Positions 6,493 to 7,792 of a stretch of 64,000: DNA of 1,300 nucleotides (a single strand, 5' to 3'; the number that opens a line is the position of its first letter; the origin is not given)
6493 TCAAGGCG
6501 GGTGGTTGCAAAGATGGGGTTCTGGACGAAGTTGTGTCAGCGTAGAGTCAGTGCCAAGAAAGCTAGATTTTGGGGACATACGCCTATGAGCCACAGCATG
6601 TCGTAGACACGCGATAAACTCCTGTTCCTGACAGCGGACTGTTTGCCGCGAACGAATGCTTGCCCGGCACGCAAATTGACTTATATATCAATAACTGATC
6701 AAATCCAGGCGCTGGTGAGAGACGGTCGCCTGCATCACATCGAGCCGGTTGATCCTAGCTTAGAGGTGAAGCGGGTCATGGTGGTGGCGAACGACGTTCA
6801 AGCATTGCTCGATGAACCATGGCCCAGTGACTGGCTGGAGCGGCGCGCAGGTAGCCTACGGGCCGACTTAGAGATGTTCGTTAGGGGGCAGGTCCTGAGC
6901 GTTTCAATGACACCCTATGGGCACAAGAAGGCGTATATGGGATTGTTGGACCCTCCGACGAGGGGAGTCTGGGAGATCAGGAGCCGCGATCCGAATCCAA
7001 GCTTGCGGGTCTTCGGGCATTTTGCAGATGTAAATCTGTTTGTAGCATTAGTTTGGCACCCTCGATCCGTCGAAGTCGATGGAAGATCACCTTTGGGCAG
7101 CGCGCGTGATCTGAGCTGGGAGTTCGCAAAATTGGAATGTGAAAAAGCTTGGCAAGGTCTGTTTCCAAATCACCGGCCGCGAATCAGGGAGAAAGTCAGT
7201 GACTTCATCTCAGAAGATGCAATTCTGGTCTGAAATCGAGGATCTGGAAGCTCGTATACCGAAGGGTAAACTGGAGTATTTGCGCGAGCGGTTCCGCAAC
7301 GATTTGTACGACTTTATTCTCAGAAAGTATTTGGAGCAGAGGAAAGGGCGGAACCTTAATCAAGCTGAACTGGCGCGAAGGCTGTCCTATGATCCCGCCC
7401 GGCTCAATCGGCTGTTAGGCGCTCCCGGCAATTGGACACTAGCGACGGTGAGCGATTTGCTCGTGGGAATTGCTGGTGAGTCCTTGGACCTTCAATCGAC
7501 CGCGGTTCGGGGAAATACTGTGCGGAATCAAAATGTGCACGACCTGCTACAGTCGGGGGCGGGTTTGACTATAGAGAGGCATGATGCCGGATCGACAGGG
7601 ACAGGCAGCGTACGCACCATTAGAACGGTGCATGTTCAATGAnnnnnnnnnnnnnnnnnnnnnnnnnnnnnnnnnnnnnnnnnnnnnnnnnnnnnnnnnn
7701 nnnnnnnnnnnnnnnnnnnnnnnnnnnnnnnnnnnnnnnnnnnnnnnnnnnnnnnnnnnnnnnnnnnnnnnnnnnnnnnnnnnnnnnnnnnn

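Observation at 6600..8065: Low-GC three-gene island with toxin-antitoxin-like architecture plus an unknown third gene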

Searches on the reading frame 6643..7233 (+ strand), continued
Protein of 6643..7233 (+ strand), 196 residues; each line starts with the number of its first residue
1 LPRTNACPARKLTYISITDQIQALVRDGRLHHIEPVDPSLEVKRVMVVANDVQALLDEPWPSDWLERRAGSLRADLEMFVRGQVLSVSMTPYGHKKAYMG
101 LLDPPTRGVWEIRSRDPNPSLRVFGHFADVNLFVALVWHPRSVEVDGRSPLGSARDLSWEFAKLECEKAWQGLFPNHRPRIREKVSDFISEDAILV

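Call 73: fold_search(model_id=the predicted structure, library=viral)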
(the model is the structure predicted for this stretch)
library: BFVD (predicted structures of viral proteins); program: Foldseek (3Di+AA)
matches with E <= 10: 203; with E <= 0.001: 0
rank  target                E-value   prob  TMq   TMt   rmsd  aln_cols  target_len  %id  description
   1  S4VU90                6.2e-02  0.41  0.33  0.37  12.7       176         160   11  Uncharacterized protein [Pandoravirus dulcis]
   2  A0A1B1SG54            1.9e-01  0.13  0.21  0.23  13.3       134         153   11  Uncharacterized protein [Arthrobacter phage Conboy]
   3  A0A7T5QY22            2.0e-01  0.08  0.21  0.20  19.2       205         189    8  (no name in the UniProt tables at hand)
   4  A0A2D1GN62            3.3e-01  0.12  0.19  0.29  11.4        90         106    9  (no name in the UniProt tables at hand)
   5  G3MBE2                4.5e-01  0.06  0.15  0.21  13.4       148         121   11  Gp72 [Bacillus phage G]
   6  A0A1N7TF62            4.8e-01  0.02  0.13  0.08  27.6        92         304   15  Phosphoprotein [Lone star tick rhabdovirus]
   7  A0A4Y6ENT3            5.7e-01  0.06  0.16  0.22  12.7       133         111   13  Uncharacterized protein [Microbacterium phage TinyTimothy]
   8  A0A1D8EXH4            6.9e-01  0.06  0.18  0.27  14.4       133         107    9  Uncharacterized protein [Campylobacter phage vB_CjeM_Los1]
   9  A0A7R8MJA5            1.0e+00  0.03  0.16  0.21  15.4       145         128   12  Uncharacterized protein [Klebsiella phage vB_KvM-Eowyn]
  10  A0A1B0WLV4            1.1e+00  0.03  0.14  0.11  20.0       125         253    9  (no name in the UniProt tables at hand)
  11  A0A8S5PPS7            1.3e+00  0.02  0.12  0.05  14.4       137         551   12  Uncharacterized protein [Siphoviridae sp. ctZro7]
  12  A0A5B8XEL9            1.4e+00  0.02  0.17  0.11  16.8       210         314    7  Putative poly(A) polymerase catalytic subunit [African swine fever virus]
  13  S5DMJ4                1.4e+00  0.04  0.15  0.15  12.0       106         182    9  AsIV-cont00045-ORF1 [Apophua simplicipes ichnovirus]
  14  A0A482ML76            1.5e+00  0.07  0.24  0.16  13.8       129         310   10  POU-specific domain-containing protein [Nodularia phage vB_NspS-kac68v162]
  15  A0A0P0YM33            1.5e+00  0.02  0.17  0.11  15.4       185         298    8  (no name in the UniProt tables at hand)
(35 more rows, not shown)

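Call 81: search_protein_families(library=padloc, alignment_id=A4, max_evalue=0.01)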
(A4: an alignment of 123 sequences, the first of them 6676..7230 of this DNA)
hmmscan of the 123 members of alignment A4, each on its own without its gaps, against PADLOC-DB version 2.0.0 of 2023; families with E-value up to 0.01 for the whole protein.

A. member 1, window:6676-7230:+ (185 aa): 0 families

B. families by the number of members that match (of 123 scanned): 0 families

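Call 83: find_related_loci(query=A2, collection=metagenome_contigs, flank=3000)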
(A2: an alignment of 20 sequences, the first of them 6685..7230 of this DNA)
Query A2 (182 aa) in metagenome_contigs; peptide patterns used: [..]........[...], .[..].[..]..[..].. (x = any residue, [..] = any of these).
211 stretches matched a pattern; 78 encode a relative of the query (tblastn E <= 1e-3); 78 distinct loci.
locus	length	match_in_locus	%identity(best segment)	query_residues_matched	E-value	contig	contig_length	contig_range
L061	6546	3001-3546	65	1-182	2e-77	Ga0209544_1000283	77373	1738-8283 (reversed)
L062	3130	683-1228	65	1-182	4e-78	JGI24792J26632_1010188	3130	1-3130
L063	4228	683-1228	65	1-182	2e-77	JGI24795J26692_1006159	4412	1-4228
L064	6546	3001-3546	65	1-182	2e-77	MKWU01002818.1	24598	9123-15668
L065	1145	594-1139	53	1-182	5e-66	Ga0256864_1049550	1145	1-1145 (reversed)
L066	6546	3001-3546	53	1-182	4e-62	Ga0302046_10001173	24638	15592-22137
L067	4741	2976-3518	53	1-182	3e-59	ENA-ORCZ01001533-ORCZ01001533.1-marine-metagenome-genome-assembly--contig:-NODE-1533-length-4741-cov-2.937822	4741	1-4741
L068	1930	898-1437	52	1-182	1e-55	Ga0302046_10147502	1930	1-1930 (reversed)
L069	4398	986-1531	47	1-182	2e-47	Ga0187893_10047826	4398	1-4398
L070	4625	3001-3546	46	1-182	1e-46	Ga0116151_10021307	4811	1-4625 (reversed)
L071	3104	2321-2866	46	1-182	1e-46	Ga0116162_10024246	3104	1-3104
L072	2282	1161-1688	47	1-178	7e-45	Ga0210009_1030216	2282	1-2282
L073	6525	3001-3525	42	1-182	1e-44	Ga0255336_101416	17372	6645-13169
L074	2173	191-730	43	1-182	4e-43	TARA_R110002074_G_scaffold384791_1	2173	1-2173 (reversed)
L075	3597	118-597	44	16-182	1e-42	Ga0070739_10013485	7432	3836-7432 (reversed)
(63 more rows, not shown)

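Call 91: find_encoding_contigs(protein=P0001, flank=3000, max_places=3)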
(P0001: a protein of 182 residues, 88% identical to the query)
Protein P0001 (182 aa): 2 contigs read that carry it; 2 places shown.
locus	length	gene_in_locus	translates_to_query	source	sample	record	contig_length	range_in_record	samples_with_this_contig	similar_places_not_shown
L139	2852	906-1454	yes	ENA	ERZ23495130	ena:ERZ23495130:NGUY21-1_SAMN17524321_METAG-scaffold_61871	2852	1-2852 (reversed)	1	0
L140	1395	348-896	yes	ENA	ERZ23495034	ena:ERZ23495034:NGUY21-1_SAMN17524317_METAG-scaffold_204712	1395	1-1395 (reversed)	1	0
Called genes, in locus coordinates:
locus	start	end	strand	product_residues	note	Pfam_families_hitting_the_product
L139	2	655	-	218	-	?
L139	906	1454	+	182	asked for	-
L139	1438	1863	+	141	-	-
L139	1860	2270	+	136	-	PF22091:DUF6941 (weak)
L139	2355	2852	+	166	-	?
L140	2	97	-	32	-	?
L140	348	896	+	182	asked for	-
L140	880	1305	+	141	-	-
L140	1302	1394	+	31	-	?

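Call 96: search_protein_families(library=pfam, alignment_id=A8, max_evalue=0.1)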
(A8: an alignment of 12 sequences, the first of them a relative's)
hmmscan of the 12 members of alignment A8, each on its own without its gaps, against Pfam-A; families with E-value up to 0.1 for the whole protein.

A. member 1, L057:1467-2123:+ (219 aa): 0 families

B. families by the number of members that match (of 12 scanned): 1 family
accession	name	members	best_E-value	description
PF04480.18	DUF559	1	0.048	Protein of unknown function (DUF559)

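Call 97: search_solved_structures(query=A8, max_evalue=1)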
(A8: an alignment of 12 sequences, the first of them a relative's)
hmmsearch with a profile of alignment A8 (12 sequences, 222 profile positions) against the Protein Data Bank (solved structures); distinct sequences matched with E-value up to 1: 0.

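Call 99: search_dna_similar(query=window:6685-7230:+, collection=plasmids, mode=protein, max_evalue=0.001, max_rows=15)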
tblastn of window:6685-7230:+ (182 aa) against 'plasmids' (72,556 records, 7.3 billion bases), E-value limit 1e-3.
Records with a match: 1; places in all: 1; records where one place covers at least 80% of the query: 1.
Best place of each record, by identity: <60% 1.
By first word of the organism name: Rhizobium 1.
By predicted mobility (MOB-suite, as given by PLSDB): conjugative 1.
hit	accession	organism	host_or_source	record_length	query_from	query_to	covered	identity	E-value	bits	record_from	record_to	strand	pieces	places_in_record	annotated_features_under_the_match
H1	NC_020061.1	Rhizobium tropici CIAT 899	Phaseolus vulgaris root nodule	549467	1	178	98%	28.3%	1e-15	81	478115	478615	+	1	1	hypothetical protein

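Call 101: get_annotated_region(hit=H1, flank=5000)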
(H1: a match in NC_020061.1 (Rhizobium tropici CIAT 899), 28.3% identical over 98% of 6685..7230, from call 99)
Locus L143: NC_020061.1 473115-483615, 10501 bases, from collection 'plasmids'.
description: Rhizobium tropici CIAT 899 plasmid pRtrCIAT899b, complete sequence
organism: Rhizobium tropici CIAT 899 (NCBI taxid 698761)
taxonomy: Bacteria; Pseudomonadota; Alphaproteobacteria; Hyphomicrobiales; Rhizobiaceae; Rhizobium; Rhizobium tropici; Rhizobium tropici CIAT 899
host: -; source: Phaseolus vulgaris root nodule; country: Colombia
typing (MOB-suite, as given by PLSDB): conjugative; replicon rep_cluster_141; relaxase MOBP,MOBQ; mating-pair formation MPF_T
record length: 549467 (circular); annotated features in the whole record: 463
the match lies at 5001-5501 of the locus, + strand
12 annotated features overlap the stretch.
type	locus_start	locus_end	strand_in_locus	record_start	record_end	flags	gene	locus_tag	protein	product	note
CDS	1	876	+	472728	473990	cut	-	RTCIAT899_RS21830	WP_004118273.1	tyrosine-type recombinase/integrase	GO:0015074 - DNA integration [Evidence IEA]; GO:0006310 - DNA recombination [Evidence IEA]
CDS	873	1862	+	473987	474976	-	-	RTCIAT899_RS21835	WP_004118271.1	tyrosine-type recombinase/integrase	GO:0015074 - DNA integration [Evidence IEA]; GO:0006310 - DNA recombination [Evidence IEA]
CDS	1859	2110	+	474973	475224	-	-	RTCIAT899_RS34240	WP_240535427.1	site-specific integrase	GO:0015074 - DNA integration [Evidence IEA]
CDS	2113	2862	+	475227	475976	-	-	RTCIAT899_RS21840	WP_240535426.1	tyrosine-type recombinase/integrase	GO:0015074 - DNA integration [Evidence IEA]; GO:0006310 - DNA recombination [Evidence IEA]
CDS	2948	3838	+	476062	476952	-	-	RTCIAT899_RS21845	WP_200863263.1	transposase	-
CDS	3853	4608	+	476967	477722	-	istB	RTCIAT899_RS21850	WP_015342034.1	IS21-like element helper ATPase IstB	-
CDS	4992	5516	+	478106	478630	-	-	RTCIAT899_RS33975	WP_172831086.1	hypothetical protein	-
CDS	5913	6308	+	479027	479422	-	-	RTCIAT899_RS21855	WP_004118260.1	hypothetical protein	-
CDS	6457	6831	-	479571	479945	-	-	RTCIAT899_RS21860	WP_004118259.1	hypothetical protein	-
CDS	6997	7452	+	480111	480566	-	-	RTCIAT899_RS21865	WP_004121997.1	transposase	GO:0006313 - DNA transposition [Evidence IEA]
CDS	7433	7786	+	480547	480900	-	tnpB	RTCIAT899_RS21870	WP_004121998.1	IS66 family insertion sequence element accessory protein TnpB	-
CDS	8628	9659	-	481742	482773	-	-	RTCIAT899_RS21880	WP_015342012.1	IS110 family transposase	-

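Call 103: search_dna_similar(query=window:6685-7230:+, collection=phages, mode=protein, max_evalue=0.01, max_rows=15)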
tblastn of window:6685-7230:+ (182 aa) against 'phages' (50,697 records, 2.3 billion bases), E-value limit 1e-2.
Records with a match: 1; places in all: 1; records where one place covers at least 80% of the query: 1.
Best place of each record, by identity: <60% 1.
By first word of the organism name: Synechococcus 1.
By host as written in the record: Synechococcus sp. 1.
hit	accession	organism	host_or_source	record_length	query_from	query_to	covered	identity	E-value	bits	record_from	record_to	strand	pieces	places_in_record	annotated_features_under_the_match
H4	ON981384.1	Synechococcus phage MinM1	Synechococcus sp.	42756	1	178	98%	27.5%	1e-9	62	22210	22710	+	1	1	hypothetical protein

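Call 105: get_annotated_region(hit=H4, flank=6000)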
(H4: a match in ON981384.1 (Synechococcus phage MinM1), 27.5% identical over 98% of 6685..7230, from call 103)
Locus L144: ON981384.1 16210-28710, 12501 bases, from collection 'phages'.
description: Synechococcus phage MinM1, complete genome.
organism: Synechococcus phage MinM1 (NCBI taxid 2968431)
taxonomy: Viruses; Duplodnaviria; Heunggongvirae; Uroviricota; Caudoviricetes
host: Synechococcus sp.; source: -; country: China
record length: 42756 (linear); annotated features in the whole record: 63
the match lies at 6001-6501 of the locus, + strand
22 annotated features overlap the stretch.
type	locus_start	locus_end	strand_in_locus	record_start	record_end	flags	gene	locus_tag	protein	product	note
CDS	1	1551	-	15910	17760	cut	-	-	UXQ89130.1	hypothetical protein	-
CDS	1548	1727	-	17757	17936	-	-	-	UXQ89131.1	hypothetical protein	-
CDS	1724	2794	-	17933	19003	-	-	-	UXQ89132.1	CHC2 zinc finger domain-containing protein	-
CDS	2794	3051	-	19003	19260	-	-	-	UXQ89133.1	hypothetical protein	-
CDS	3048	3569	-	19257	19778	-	-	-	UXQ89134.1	hypothetical protein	-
CDS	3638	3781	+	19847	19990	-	-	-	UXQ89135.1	hypothetical protein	-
CDS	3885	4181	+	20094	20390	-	-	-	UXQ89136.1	hypothetical protein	-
CDS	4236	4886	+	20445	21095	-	-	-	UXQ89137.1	hypothetical protein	-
CDS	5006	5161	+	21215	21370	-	-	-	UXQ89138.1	hypothetical protein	-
CDS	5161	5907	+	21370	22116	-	-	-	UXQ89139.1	peptidase S24-like protein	-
CDS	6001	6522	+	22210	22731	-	-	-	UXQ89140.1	hypothetical protein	-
CDS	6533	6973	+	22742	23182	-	-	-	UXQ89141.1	helix-turn-helix domain-containing protein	-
CDS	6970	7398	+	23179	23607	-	-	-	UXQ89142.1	hypothetical protein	-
CDS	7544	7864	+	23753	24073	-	-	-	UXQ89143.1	hypothetical protein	-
CDS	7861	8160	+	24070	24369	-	-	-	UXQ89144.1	hypothetical protein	-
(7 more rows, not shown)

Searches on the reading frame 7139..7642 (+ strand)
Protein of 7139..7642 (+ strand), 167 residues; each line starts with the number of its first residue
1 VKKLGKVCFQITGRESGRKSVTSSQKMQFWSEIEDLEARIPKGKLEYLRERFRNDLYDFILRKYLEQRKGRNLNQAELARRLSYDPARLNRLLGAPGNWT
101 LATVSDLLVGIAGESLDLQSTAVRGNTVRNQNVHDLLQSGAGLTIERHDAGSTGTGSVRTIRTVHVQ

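Call 4: search_protein_families(library=pfam, proteins=[window:7139-7642:+], max_evalue=1)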
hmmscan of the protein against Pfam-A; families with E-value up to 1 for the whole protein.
window:7139-7642:+ (167 aa): 4 families
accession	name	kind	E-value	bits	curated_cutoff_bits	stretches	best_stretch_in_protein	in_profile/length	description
PF13744.12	HTH_37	-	0.018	15.3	27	1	66-93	25-52/80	Helix-turn-helix domain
PF13560.12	HTH_31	-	0.02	15.7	27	1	67-94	9-36/64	Helix-turn-helix domain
PF01381.28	HTH_3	-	0.02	15.3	23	1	66-92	3-29/55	Helix-turn-helix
PF24617.1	POF1B_HlH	-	0.15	13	27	1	18-53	31-64/84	POF1B helix-loop-helix domain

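Call 5: search_protein_families(library=padloc, proteins=[window:7139-7642:+], max_evalue=1)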
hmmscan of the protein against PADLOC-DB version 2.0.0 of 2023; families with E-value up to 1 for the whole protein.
window:7139-7642:+ (167 aa): 1 family
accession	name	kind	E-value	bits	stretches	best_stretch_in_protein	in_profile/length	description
PDLC04760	PDC-M64C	-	0.021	13.2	1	67-107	36-74/93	-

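Call 6: search_protein_families(library=phrogs, proteins=[window:7139-7642:+], max_evalue=1)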
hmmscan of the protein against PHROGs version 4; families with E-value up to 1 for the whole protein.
window:7139-7642:+ (167 aa): 1 family
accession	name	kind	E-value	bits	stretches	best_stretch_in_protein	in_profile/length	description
phrog_1373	-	transcription regulation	0.00065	20.7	1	54-107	57-111/166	transcriptional regulator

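Call 7: search_protein_families(library=ncbifam, proteins=[window:7139-7642:+], max_evalue=1)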
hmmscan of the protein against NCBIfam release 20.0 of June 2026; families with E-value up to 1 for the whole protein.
window:7139-7642:+ (167 aa): 1 family
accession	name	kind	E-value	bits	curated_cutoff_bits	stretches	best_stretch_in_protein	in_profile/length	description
NF003320.0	PRK04333.1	equivalog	0.091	13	87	1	4-21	6-23/88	50S ribosomal protein L14e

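Call 74: search_protein_families(library=pfam, alignment_id=A7, max_evalue=0.01)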
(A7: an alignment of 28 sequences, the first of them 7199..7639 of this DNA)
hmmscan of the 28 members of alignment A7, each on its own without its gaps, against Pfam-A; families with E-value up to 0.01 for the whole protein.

A. member 1, window:7199-7639:+ (147 aa): 0 families

B. families by the number of members that match (of 28 scanned): 25 families
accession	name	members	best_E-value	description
PF01381.28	HTH_3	16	1.5e-10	Helix-turn-helix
PF13560.12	HTH_31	13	3.8e-08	Helix-turn-helix domain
PF13443.12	HTH_26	9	1e-05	Cro/C1-type HTH DNA-binding domain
PF13744.12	HTH_37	7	2.9e-09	Helix-turn-helix domain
PF13384.12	HTH_23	6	0.00018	Homeodomain-like domain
PF12802.13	MarR_2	3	1.7e-06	MarR family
PF09339.16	HTH_IclR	2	6.4e-06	IclR helix-turn-helix domain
PF08667.16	BetR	2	3.1e-05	BetR domain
PF08535.16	KorB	2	0.00012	KorB domain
PF13936.12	HTH_38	2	0.00031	Helix-turn-helix domain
PF13412.12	HTH_24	2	0.00099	Winged helix-turn-helix DNA-binding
PF01047.28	MarR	2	0.0016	MarR family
PF04218.19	CENP-B_N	1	0.00031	CENP-B N-terminal DNA-binding domain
PF13545.12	HTH_Crp_2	1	0.00074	Crp-like helix-turn-helix domain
PF20432.4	Xre-like-HTH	1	0.00084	Antitoxin Xre-like helix-turn-helix domain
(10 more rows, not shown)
